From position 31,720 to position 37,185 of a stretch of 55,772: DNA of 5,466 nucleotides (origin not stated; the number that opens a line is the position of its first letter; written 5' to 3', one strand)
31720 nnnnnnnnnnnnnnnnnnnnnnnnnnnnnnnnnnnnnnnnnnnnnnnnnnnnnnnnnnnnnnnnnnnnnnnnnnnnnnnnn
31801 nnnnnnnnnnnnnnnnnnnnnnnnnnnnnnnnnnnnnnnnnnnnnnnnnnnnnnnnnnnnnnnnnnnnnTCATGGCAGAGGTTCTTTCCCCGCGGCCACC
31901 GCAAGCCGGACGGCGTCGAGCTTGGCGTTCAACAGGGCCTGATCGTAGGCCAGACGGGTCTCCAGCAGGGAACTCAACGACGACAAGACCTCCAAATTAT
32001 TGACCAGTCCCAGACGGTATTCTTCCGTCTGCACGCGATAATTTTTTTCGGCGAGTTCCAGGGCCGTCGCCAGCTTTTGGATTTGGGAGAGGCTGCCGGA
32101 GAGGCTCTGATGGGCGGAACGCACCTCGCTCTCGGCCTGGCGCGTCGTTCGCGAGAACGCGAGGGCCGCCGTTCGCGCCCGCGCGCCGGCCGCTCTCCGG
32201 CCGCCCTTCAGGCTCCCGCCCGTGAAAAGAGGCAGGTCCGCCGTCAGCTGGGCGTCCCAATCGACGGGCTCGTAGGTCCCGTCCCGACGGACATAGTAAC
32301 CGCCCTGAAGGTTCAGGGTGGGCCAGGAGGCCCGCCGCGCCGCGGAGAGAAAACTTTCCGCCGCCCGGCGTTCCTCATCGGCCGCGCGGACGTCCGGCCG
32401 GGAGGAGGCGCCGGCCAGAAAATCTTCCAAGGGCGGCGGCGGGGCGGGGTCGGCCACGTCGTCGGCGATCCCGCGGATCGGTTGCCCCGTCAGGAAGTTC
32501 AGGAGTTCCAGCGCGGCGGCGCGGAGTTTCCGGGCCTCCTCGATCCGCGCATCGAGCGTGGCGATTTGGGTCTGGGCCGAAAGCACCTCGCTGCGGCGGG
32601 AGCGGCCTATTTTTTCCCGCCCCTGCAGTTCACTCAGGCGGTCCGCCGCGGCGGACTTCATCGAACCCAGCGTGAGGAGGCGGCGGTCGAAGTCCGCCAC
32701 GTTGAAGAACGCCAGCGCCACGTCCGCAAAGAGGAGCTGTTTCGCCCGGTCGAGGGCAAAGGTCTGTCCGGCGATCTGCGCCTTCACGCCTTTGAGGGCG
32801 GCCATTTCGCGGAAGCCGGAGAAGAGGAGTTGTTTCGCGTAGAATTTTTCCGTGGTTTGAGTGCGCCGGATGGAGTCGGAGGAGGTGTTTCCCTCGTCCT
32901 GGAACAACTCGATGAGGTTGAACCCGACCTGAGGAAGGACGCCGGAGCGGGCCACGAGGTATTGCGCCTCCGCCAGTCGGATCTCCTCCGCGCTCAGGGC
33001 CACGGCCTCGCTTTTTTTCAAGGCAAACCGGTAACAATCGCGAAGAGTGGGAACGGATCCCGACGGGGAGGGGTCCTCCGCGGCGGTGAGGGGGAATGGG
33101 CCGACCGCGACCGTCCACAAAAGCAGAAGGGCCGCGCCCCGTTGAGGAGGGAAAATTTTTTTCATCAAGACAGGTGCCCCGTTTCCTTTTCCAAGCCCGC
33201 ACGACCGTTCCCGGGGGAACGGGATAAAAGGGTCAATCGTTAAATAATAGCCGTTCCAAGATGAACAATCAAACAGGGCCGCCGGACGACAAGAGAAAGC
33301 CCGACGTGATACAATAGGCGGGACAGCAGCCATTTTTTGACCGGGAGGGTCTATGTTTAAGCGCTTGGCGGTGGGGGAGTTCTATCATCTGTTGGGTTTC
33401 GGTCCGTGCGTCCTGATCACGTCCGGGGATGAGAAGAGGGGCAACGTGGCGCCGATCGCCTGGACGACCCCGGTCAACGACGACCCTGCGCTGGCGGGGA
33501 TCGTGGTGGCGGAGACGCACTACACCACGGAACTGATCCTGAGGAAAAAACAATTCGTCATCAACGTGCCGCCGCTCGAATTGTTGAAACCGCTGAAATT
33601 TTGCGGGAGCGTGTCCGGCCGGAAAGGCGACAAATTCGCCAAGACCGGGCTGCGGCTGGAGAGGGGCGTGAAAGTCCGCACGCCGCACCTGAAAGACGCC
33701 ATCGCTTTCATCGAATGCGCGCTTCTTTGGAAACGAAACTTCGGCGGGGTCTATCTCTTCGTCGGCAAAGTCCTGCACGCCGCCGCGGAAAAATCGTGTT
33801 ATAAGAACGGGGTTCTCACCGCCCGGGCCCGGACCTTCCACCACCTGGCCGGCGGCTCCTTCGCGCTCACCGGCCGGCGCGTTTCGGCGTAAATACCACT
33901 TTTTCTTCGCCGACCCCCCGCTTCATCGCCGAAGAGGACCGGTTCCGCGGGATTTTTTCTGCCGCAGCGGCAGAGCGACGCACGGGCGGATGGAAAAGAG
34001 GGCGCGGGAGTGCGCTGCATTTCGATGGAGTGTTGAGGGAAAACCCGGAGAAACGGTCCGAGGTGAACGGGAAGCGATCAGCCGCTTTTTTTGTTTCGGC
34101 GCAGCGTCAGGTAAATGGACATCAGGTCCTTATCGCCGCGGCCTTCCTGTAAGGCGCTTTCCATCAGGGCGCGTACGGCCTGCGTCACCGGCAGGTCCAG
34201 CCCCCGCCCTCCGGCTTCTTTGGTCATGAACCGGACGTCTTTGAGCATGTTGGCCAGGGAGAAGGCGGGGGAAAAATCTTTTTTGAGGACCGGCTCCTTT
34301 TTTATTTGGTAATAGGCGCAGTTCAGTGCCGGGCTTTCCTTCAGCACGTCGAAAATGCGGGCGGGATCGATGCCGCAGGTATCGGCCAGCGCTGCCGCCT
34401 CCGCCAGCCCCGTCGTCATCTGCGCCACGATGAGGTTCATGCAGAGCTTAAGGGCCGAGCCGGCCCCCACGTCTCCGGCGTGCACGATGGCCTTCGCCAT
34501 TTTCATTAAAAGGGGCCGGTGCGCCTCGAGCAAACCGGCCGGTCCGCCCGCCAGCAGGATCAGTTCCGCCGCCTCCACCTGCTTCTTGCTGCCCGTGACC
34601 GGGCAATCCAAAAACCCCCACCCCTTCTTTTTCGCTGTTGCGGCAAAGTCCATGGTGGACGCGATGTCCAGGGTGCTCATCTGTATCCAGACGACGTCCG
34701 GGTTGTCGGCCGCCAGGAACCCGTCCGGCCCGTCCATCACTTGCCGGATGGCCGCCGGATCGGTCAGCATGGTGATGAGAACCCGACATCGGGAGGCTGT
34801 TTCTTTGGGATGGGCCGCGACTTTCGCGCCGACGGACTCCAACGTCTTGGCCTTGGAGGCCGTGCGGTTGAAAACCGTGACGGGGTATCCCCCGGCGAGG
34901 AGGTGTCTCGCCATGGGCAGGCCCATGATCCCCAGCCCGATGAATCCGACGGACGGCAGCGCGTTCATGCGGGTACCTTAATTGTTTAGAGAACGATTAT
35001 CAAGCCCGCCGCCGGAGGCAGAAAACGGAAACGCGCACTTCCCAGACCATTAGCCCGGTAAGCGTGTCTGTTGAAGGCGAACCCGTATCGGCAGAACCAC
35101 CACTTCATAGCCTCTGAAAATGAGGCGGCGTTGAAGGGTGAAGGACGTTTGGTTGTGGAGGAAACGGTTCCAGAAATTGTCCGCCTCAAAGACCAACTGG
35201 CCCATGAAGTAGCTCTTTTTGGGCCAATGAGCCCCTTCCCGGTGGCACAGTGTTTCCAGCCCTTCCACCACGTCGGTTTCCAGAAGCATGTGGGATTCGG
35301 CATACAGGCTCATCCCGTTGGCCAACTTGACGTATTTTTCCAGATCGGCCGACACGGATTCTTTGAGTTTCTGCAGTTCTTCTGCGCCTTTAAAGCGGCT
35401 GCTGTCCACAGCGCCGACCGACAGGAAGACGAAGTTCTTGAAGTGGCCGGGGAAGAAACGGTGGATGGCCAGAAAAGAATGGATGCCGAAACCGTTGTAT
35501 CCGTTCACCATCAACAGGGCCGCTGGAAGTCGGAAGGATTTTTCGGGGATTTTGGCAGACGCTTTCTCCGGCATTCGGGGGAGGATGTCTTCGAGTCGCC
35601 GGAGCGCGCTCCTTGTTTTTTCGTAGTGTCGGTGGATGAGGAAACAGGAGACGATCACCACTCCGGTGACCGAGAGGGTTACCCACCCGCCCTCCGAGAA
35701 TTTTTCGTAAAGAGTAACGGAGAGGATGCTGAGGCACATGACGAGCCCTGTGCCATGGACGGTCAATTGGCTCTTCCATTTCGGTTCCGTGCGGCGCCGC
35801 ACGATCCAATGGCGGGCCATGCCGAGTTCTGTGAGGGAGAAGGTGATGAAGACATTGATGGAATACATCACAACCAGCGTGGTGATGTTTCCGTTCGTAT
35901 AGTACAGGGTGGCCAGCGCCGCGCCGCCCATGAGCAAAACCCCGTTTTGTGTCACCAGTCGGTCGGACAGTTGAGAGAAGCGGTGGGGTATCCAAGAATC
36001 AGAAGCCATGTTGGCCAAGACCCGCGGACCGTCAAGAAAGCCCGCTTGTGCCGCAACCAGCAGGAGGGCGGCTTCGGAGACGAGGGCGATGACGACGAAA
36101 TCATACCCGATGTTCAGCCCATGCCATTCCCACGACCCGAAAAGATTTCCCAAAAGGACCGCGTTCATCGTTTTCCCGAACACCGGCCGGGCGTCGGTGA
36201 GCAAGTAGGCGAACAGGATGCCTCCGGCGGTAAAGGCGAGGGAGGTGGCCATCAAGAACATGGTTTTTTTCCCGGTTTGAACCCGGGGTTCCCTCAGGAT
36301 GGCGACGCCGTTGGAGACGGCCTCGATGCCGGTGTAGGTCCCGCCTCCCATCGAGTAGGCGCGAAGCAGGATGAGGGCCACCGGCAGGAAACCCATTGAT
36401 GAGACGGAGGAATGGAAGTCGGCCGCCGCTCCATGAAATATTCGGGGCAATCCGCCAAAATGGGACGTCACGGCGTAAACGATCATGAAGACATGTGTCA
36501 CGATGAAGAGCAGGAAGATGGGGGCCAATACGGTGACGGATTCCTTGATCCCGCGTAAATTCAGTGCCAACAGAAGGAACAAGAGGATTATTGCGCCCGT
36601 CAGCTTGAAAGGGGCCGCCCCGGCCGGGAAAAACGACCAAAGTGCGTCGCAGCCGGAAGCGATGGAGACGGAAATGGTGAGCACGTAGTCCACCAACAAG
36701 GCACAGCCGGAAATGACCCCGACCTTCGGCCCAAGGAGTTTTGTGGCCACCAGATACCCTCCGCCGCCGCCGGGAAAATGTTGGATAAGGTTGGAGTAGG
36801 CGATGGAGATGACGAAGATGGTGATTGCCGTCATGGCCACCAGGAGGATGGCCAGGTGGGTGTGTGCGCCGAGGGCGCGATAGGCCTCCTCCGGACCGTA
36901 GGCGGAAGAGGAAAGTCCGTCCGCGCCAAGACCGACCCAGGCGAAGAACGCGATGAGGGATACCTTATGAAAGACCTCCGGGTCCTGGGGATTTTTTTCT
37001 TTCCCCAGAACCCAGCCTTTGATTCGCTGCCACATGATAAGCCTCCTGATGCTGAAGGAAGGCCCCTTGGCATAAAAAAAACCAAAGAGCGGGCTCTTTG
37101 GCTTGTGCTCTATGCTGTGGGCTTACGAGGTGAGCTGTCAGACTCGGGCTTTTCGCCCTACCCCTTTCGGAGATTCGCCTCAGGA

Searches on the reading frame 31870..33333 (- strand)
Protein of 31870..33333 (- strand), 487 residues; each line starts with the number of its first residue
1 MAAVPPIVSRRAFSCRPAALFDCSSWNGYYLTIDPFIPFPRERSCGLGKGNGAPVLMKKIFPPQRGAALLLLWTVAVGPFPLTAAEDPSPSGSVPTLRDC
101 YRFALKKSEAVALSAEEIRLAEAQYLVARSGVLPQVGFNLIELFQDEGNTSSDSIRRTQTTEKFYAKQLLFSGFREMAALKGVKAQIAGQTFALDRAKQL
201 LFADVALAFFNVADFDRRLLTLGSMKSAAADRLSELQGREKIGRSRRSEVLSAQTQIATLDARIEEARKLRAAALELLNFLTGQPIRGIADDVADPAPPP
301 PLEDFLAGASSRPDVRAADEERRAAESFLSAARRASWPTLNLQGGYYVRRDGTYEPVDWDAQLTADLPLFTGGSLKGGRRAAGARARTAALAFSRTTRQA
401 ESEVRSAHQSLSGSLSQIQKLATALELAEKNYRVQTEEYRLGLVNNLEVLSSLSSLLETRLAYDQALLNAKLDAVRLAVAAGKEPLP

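Call 7: search_protein_families(library=pfam, proteins=[window:31870-33333:-], max_evalue=0.01)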
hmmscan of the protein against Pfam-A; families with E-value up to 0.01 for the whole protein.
window:31870-33333:- (487 aa): 1 family
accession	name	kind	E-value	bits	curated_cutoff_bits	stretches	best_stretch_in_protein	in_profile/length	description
PF02321.23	OEP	-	5.3e-41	140.9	22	2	309-480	9-185/187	Outer membrane efflux protein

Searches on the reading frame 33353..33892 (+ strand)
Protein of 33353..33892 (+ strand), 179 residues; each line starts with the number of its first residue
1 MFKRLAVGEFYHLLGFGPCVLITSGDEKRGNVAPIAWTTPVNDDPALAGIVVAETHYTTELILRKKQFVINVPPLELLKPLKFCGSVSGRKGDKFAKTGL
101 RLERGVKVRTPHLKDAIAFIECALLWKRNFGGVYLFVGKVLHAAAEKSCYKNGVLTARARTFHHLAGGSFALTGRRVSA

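Call 7: search_protein_families(library=pfam, proteins=[window:33353-33892:+], max_evalue=0.01)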
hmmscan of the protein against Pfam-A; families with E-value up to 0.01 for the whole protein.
window:33353-33892:+ (179 aa): 1 family
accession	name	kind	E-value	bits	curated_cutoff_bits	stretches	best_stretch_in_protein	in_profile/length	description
PF01613.24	Flavin_Reduct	-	1.8e-23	83.8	27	1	18-149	7-137/153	Flavin reductase like domain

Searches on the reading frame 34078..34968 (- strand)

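Call 7: search_protein_families(library=pfam, proteins=[window:34078-34968:-], max_evalue=0.01)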
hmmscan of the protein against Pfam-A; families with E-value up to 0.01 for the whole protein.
window:34078-34968:- (296 aa): 7 families
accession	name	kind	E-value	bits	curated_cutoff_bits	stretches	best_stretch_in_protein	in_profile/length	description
PF03446.21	NAD_binding_2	-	6e-44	150.3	21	1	7-165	2-161/161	NAD binding domain of 6-phosphogluconate dehydrogenase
PF14833.11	NAD_binding_11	-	2.3e-25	89.6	30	1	168-286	1-119/122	NAD-binding of NADP-dependent 3-hydroxyisobutyrate dehydrogenase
PF21761.2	RedAm-like_C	-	6.9e-08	33.2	27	1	183-290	18-126/127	NADPH-dependent reductive aminase-like, C-terminal domain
PF03807.23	F420_oxidored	-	1.7e-05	25.8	21.6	1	7-66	2-65/94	NADP oxidoreductase coenzyme F420-dependent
PF01488.26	Shikimate_DH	-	0.00011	22.7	24.3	1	7-46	15-56/138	Shikimate / quinate 5-dehydrogenase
PF02826.25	2-Hacid_dh_C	-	0.00072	19.4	25.1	1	7-72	39-103/178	D-isomer specific 2-hydroxyacid dehydrogenase, NAD binding domain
PF02558.23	ApbA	-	0.0074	16.3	22.2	0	8-58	2-51/150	Ketopantoate reductase PanE/ApbA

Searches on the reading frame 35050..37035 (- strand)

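Call 7: search_protein_families(library=pfam, proteins=[window:35050-37035:-], max_evalue=0.01)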
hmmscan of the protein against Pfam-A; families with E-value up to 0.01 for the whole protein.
window:35050-37035:- (661 aa): 2 families
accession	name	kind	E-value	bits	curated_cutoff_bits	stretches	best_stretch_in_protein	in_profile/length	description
PF13520.12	AA_permease_2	-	1.2e-17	64.4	27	1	58-461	27-424/427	Amino acid permease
PF00324.27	AA_permease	-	6e-10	38.8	24.6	1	61-436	30-407/470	Amino acid permease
